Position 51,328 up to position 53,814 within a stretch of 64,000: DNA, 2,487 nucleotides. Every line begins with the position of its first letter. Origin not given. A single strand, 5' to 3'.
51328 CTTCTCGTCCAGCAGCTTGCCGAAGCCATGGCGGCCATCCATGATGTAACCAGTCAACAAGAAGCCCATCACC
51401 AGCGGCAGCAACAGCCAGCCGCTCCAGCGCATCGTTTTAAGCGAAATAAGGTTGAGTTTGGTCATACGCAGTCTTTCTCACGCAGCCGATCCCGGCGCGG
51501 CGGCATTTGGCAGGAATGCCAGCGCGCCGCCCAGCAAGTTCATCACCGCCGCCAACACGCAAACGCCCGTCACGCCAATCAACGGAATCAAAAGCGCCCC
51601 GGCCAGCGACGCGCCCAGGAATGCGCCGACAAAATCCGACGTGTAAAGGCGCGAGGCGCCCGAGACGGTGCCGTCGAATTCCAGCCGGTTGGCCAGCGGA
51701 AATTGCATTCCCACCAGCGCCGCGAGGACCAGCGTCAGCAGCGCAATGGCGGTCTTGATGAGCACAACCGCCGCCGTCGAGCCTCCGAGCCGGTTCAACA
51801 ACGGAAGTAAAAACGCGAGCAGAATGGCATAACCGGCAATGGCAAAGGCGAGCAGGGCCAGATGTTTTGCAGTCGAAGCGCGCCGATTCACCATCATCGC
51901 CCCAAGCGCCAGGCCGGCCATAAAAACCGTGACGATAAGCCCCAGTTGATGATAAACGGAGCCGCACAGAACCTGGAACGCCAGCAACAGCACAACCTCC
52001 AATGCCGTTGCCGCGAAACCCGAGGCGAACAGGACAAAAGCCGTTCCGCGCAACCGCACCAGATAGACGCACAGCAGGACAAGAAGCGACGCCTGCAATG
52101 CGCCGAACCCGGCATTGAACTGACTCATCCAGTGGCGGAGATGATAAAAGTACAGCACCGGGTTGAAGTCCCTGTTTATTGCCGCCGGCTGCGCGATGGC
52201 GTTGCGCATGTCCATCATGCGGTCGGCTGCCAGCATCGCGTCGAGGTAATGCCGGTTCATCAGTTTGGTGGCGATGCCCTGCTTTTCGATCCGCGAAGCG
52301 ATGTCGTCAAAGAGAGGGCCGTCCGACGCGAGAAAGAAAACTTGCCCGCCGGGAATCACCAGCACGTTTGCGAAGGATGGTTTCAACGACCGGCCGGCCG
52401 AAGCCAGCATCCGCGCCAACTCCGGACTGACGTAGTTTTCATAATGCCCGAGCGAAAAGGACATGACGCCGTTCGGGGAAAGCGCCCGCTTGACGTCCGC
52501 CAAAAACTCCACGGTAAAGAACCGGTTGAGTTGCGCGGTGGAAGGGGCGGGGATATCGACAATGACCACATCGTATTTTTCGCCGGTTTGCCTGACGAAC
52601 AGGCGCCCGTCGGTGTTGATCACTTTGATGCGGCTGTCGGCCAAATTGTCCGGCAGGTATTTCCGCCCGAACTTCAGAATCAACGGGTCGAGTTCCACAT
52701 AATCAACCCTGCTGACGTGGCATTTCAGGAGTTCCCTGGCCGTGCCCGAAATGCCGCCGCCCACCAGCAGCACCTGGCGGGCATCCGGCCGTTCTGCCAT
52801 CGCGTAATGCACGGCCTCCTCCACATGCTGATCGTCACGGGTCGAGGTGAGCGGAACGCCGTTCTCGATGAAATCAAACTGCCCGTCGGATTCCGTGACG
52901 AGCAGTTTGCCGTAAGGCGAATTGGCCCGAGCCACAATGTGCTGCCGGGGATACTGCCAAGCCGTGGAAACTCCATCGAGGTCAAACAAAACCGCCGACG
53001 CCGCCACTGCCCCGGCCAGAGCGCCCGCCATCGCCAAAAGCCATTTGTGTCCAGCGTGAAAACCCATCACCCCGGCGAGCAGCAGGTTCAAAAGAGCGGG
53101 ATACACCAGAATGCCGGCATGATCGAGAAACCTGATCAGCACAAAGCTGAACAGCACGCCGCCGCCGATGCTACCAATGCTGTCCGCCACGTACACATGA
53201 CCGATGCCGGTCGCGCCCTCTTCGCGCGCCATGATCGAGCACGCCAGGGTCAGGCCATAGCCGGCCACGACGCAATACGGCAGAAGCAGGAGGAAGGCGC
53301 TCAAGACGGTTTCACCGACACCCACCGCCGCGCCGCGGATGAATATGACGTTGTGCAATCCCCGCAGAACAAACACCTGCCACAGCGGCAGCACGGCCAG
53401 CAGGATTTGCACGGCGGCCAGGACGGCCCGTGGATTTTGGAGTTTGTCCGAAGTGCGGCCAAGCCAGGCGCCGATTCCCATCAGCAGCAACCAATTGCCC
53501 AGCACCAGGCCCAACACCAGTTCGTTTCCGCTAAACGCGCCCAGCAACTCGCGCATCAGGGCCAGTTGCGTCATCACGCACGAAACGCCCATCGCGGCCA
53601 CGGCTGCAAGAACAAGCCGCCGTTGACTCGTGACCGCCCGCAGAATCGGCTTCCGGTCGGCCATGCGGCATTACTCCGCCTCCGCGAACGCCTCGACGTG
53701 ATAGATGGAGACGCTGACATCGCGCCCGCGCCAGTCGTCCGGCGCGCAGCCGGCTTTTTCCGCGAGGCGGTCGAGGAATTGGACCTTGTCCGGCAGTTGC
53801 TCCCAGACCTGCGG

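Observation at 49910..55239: AMMECR1/Memo/radical-SAM trio interrupted by a polytopic spermidine-synthase-like membrane protein, embedded in a polyamine gene neighbourhood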

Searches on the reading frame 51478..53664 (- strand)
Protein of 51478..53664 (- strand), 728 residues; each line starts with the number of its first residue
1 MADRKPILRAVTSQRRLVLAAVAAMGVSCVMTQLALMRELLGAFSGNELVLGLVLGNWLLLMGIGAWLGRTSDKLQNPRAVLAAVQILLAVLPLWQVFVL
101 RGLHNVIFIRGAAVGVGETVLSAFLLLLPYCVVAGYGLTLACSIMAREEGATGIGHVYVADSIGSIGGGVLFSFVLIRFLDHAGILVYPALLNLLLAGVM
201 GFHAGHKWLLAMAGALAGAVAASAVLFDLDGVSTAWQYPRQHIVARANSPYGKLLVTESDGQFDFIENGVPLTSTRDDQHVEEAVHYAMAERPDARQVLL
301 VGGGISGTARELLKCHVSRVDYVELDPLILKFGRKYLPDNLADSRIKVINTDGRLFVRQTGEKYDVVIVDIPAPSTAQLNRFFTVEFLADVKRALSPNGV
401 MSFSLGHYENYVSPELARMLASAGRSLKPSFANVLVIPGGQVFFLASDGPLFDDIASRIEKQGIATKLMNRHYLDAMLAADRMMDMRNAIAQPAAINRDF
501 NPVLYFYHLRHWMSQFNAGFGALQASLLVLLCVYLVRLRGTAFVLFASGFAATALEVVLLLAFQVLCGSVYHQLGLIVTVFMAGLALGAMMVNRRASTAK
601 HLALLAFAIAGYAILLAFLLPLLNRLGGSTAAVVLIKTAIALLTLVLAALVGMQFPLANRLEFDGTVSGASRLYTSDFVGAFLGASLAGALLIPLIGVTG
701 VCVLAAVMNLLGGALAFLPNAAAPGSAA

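Call 7: search_protein_families(library=pfam, proteins=[window:51478-53664:-], max_evalue=0.01)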
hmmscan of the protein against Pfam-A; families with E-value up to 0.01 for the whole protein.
window:51478-53664:- (728 aa): 1 family
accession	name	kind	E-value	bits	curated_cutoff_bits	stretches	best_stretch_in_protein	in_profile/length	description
PF01564.23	Spermine_synth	-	3.2e-27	95.7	22.9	1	283-445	7-174/186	Spermine/spermidine synthase domain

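Call 8: search_protein_families(library=ncbifam, proteins=[window:51478-53664:-], max_evalue=0.01)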
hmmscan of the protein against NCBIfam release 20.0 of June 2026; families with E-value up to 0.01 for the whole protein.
window:51478-53664:- (728 aa): 6 families
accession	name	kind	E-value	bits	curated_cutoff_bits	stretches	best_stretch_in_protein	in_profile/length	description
NF002956.0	PRK03612.1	equivalog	1.6e-52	178.6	472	2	10-513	14-519/522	polyamine aminopropyltransferase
NF002010.0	PRK00811.1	equivalog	1.1e-32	113.4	260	1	240-481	22-277/287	polyamine aminopropyltransferase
TIGR00417.1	speE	equivalog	8.3e-26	90.8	249.55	1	247-473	23-257/271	spermidine synthase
NF037959.1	MFS_SpdSyn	subfamily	2.6e-18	66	40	1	63-436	38-411/480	fused MFS/spermidine synthase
NF002435.0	PRK01581.1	equivalog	1.4e-14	54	537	1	276-401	131-264/374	polyamine aminopropyltransferase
NF003380.0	PRK04457.1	equivalog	7.8e-09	34.9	304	1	295-420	70-195/265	polyamine aminopropyltransferase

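Call 19: find_homologous_proteins(query=window:51478-53664:-, max_evalue=1e-10)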
Query window:51478-53664:- (728 aa): 2601 proteins with E <= 1e-10 among 8000 candidates; the best 120 are listed.
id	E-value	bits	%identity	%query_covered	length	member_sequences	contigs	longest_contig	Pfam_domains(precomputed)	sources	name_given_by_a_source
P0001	0.0e+0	1559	100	100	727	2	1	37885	PF01564.24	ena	-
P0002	0.0e+0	1344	85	100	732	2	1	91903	PF01564.24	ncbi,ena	-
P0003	0.0e+0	1332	85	100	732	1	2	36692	PF01564.24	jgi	jgi:spermidine synthase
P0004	0.0e+0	1327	85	99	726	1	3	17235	PF01564.24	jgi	jgi:spermidine synthase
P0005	0.0e+0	1312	84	98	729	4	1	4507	PF01564.24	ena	-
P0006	0.0e+0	1311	84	98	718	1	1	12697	PF01564.24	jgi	jgi:spermidine synthase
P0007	0.0e+0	1306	83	98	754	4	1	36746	PF01564.24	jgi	jgi:spermidine synthase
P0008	0.0e+0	1296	84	98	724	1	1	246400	PF01564.24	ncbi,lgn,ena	-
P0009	0.0e+0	1288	82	100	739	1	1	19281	PF01564.24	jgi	jgi:spermidine synthase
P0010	0.0e+0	1283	82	98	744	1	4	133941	PF01564.24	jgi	jgi:spermidine synthase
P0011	0.0e+0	1281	82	98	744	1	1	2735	PF01564.24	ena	-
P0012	0.0e+0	1275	83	95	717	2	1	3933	PF01564.24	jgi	-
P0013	0.0e+0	1273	83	97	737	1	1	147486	PF01564.24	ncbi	ncbi:MAG: fused MFS/spermidine synthase [Verrucomicrobiota bacterium]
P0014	0.0e+0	1269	81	99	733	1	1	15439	PF01564.24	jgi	jgi:spermidine synthase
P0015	0.0e+0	1266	82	97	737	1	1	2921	PF01564.24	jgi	jgi:spermidine synthase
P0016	0.0e+0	1264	79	100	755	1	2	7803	PF01564.24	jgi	jgi:spermidine synthase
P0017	0.0e+0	1259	76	98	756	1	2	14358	PF01564.24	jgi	-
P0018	0.0e+0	1259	79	98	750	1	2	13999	PF01564.24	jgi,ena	-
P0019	0.0e+0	1259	79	98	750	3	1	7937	PF01564.24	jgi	jgi:spermidine synthase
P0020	0.0e+0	1259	77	100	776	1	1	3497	PF01564.24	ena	-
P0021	0.0e+0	1257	82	98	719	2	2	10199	PF01564.24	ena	-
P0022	0.0e+0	1253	77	99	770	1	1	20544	PF01564.24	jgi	jgi:spermidine synthase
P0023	0.0e+0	1252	79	98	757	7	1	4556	PF01564.24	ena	-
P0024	0.0e+0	1246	79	98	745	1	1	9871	PF01564.24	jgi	jgi:spermidine synthase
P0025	0.0e+0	1246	78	98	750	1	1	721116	PF01564.24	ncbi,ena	-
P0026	0.0e+0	1246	78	98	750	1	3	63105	PF01564.24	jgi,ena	jgi:spermidine synthase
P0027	0.0e+0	1245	79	99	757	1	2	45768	PF01564.24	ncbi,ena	-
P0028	0.0e+0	1244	78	99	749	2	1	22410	PF01564.24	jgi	jgi:spermidine synthase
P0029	0.0e+0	1239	79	97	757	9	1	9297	PF01564.24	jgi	-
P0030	0.0e+0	1238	77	98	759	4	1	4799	PF01564.24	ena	-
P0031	0.0e+0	1237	82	83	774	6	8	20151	PF01564.24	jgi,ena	jgi:spermidine synthase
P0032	0.0e+0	1234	82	82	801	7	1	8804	PF01564.24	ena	-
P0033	0.0e+0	1230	75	99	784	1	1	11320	PF01564.24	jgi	jgi:spermidine synthase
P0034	0.0e+0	1229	82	82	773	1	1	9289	PF01564.24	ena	-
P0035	0.0e+0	1229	77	98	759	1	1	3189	PF01564.24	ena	-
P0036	0.0e+0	1228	78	98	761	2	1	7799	PF01564.24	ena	-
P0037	0.0e+0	1226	82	82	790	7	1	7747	PF01564.24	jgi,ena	-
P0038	0.0e+0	1224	75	98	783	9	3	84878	PF01564.24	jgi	jgi:spermidine synthase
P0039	0.0e+0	1220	76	100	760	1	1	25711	PF01564.24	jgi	jgi:spermidine synthase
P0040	0.0e+0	1218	79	99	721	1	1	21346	PF01564.24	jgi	jgi:spermidine synthase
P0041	0.0e+0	1218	78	99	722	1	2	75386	PF01564.24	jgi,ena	jgi:spermidine synthase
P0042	0.0e+0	1217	74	98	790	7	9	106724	PF01564.24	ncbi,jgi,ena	ncbi:MAG: fused MFS/spermidine synthase [Verrucomicrobiota bacterium]|jgi:spermidine synthase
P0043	0.0e+0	1216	77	98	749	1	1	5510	PF01564.24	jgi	jgi:spermidine synthase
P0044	0.0e+0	1216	77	98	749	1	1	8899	PF01564.24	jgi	jgi:spermidine synthase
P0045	0.0e+0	1216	76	98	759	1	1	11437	PF01564.24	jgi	jgi:spermidine synthase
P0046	0.0e+0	1215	76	98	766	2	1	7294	PF01564.24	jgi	jgi:spermidine synthase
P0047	0.0e+0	1199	77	99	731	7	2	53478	PF01564.24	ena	-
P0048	0.0e+0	1198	85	62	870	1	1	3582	PF01564.24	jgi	jgi:spermidine synthase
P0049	0.0e+0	1195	76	98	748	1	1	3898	PF01564.24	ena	-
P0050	0.0e+0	1194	74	96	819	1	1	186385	PF01564.24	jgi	jgi:spermidine synthase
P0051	0.0e+0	1194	78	97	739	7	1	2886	PF01564.24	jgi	jgi:spermidine synthase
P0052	0.0e+0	1194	77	98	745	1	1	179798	PF01564.24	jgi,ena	jgi:spermidine synthase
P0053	0.0e+0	1194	77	96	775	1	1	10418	PF01564.24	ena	-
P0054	0.0e+0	1189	76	98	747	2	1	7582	PF01564.24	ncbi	ncbi:MAG: fused MFS/spermidine synthase [Verrucomicrobiota bacterium]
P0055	0.0e+0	1185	75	96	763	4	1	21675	PF01564.24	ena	-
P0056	0.0e+0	1181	73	97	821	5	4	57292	PF01564.24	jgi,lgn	jgi:spermidine synthase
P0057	0.0e+0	1179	75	98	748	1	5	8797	PF01564.24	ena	-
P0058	0.0e+0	1179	73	98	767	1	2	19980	PF01564.24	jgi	jgi:spermidine synthase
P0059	0.0e+0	1161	75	98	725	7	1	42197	PF01564.24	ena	-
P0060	0.0e+0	1159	77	96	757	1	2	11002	PF01564.24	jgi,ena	-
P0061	0.0e+0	1157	73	96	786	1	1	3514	PF01564.24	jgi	-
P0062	0.0e+0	1155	74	95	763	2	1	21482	PF01564.24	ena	-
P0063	0.0e+0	1150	72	96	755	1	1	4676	PF01564.24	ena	-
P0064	0.0e+0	1144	73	96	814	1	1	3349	PF01564.24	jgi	-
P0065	0.0e+0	1140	72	98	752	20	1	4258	PF01564.24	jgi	jgi:spermidine synthase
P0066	0.0e+0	1137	78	89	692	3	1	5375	PF01564.24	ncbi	ncbi:MAG: fused MFS/spermidine synthase, partial [Verrucomicrobiota bacterium]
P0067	0.0e+0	1136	74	98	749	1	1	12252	PF01564.24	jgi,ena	-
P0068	0.0e+0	1135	74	96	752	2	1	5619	PF01564.24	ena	-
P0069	0.0e+0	1131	72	98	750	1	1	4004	PF01564.24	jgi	jgi:spermidine synthase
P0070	0.0e+0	1116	76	81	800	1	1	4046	PF01564.24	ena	-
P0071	0.0e+0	1111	70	98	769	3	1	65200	PF01564.24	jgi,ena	-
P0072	0.0e+0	1103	68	98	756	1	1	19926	PF01564.24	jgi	jgi:spermidine synthase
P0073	0.0e+0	1100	69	98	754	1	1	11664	PF01564.24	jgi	jgi:spermidine synthase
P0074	0.0e+0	1090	71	98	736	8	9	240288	PF01564.24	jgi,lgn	jgi:spermidine synthase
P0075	0.0e+0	1089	79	84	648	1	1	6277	PF01564.24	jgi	-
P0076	0.0e+0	1084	71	98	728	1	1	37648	PF01564.24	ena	-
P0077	0.0e+0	1082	71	98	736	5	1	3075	PF01564.24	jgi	jgi:spermidine synthase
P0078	0.0e+0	1082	69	96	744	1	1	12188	PF01564.24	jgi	jgi:spermidine synthase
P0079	0.0e+0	1082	71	98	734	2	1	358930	PF01564.24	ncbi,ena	-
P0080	0.0e+0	1081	71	98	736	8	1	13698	PF01564.24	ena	-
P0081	0.0e+0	1078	70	98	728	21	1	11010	PF01564.24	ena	-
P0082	0.0e+0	1073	77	84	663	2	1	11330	PF01564.24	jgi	jgi:spermidine synthase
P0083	0.0e+0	1072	71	97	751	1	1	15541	PF01564.24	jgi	jgi:spermidine synthase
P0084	0.0e+0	1070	68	98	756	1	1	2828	PF01564.24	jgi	jgi:spermidine synthase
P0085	0.0e+0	1069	70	96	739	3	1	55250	PF01564.24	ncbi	ncbi:MAG: spermidine synthase [Limisphaerales bacterium]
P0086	0.0e+0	1069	71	97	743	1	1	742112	PF01564.24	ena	-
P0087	0.0e+0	1069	70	97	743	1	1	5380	PF01564.24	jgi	jgi:spermidine synthase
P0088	0.0e+0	1068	71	97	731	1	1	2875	PF01564.24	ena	-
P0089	0.0e+0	1066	80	82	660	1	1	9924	PF01564.24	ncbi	ncbi:MAG: fused MFS/spermidine synthase, partial [Verrucomicrobiota bacterium]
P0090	0.0e+0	1064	71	97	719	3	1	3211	PF01564.24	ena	-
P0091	0.0e+0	1064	71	97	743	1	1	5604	PF01564.24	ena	-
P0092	0.0e+0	1064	71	95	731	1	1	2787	PF01564.24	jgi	jgi:spermidine synthase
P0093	0.0e+0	1063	66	98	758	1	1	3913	PF01564.24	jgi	jgi:spermidine synthase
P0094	0.0e+0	1062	68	97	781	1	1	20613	PF01564.24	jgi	jgi:spermidine synthase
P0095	0.0e+0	1062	71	97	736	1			PF01564.24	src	-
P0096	0.0e+0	1061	71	97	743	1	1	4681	PF01564.24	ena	-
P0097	0.0e+0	1061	71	97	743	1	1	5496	PF01564.24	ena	-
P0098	0.0e+0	1061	71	97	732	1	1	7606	PF01564.24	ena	-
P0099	0.0e+0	1060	71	96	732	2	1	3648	PF01564.24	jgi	jgi:spermidine synthase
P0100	0.0e+0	1060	68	98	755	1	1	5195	PF01564.24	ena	-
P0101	0.0e+0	1060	71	97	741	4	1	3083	PF01564.24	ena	-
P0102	0.0e+0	1058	71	81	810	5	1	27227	PF01564.24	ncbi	ncbi:MAG: fused MFS/spermidine synthase [Limisphaerales bacterium]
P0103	0.0e+0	1058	70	97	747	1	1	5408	PF01564.24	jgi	jgi:spermidine synthase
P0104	0.0e+0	1057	70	97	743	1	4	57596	PF01564.24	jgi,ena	jgi:spermidine synthase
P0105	0.0e+0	1057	67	96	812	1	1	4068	PF01564.24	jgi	jgi:spermidine synthase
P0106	0.0e+0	1057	67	94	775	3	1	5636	PF01564.24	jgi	jgi:spermidine synthase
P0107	0.0e+0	1056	70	96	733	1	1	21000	PF01564.24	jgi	jgi:spermidine synthase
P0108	0.0e+0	1056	70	96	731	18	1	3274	PF01564.24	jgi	-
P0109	0.0e+0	1055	71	81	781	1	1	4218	PF01564.24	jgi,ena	-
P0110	0.0e+0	1055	70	97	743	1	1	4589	PF01564.24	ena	-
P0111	0.0e+0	1053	69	96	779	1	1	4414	PF01564.24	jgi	jgi:spermidine synthase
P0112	0.0e+0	1052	69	97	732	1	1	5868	PF01564.24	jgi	-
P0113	0.0e+0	1052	70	97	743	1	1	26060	PF01564.24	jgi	jgi:spermidine synthase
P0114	0.0e+0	1051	69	97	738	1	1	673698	PF01564.24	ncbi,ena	-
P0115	0.0e+0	1051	71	96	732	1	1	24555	PF01564.24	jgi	jgi:spermidine synthase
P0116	0.0e+0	1050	69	96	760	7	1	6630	PF01564.24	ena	-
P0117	0.0e+0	1050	70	96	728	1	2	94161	PF01564.24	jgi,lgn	jgi:spermidine synthase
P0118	0.0e+0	1048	71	80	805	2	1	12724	PF01564.24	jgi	-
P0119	0.0e+0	1048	69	97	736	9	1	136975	PF01564.24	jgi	-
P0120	0.0e+0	1048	72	79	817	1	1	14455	PF01564.24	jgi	jgi:spermidine synthase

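Call 24: find_encoding_contigs(protein=window:51478-53664:-, flank=10000, max_places=3)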
Protein window:51478-53664:- (728 aa): 2 contigs read that carry it; 2 places shown.
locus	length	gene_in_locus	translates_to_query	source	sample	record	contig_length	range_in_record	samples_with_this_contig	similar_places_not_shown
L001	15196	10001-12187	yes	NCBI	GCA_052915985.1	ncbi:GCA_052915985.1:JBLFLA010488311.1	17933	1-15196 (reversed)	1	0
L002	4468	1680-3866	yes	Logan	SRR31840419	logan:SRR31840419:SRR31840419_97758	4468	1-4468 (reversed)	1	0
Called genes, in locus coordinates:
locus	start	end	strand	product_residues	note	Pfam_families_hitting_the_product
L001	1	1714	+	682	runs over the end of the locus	PF13306:LRR_5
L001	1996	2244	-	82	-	-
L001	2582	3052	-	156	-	-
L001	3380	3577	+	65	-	-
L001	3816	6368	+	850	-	PF00933:Glyco_hydro_3, PF01915:Glyco_hydro_3_C, PF07691:PA14, PF14310:Fn3-like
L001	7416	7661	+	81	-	-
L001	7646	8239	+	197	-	PF01436:NHL (faint), PF07589:PEP_exosort_dom (faint)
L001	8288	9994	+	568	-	PF01875:Memo, PF01871:AMMECR1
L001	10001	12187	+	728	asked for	PF01564:Spermine_synth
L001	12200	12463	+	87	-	-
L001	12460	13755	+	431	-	PF04055:Radical_SAM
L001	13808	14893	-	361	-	PF04371:PAD_porph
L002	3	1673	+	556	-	?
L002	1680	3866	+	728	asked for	PF01564:Spermine_synth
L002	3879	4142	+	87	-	-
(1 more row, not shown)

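Call 25: search_solved_structures(query=window:51478-53664:-, max_evalue=0.001, show_alignments=2)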
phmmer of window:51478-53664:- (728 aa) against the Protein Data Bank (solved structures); distinct sequences matched with E-value up to 0.001: 26.
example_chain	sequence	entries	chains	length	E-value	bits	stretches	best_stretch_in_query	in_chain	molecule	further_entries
1uir_A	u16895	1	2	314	2.1e-22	82.4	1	241-503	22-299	Polyamine Aminopropyltransferase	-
3anx_A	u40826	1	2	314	2.1e-22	82.4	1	241-503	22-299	spermidine synthase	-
7xif_A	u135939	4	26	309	1.3e-20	76.4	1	228-407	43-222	Polyamine aminopropyltransferase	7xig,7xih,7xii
1iy9_A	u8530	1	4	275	1.4e-16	63.1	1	253-420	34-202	Spermidine synthase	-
1inl_A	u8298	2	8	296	2.5e-16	62.3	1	264-403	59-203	Spermidine synthase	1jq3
6qmm_B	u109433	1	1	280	3.9e-15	58.3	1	242-450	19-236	Polyamine aminopropyltransferase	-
6qmm_A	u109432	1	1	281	1e-14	57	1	242-450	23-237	Polyamine aminopropyltransferase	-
6o65_A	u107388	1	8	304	1.4e-14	56.5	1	246-444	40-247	Spermidine synthase 1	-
1xj5_A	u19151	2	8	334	1.9e-14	56.1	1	246-444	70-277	Spermidine synthase 1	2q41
6o63_A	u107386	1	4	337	1.9e-14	56.1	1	246-444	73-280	Spermidine synthase 1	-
3o4f_A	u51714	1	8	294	3e-14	55.4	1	267-403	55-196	Spermidine synthase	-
6o64_A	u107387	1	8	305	4.8e-14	54.7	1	243-453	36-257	Spermidine synthase 2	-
3bwb_A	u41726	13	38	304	7.2e-14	54.2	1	277-401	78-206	Spermidine synthase | Spermidine synthase, putative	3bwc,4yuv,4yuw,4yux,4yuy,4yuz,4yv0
2e5w_A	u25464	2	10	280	3.6e-13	51.8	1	244-406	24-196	Probable spermidine synthase | spermidine synthase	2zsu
2b2c_A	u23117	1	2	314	1.4e-12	49.9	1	242-430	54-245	spermidine synthase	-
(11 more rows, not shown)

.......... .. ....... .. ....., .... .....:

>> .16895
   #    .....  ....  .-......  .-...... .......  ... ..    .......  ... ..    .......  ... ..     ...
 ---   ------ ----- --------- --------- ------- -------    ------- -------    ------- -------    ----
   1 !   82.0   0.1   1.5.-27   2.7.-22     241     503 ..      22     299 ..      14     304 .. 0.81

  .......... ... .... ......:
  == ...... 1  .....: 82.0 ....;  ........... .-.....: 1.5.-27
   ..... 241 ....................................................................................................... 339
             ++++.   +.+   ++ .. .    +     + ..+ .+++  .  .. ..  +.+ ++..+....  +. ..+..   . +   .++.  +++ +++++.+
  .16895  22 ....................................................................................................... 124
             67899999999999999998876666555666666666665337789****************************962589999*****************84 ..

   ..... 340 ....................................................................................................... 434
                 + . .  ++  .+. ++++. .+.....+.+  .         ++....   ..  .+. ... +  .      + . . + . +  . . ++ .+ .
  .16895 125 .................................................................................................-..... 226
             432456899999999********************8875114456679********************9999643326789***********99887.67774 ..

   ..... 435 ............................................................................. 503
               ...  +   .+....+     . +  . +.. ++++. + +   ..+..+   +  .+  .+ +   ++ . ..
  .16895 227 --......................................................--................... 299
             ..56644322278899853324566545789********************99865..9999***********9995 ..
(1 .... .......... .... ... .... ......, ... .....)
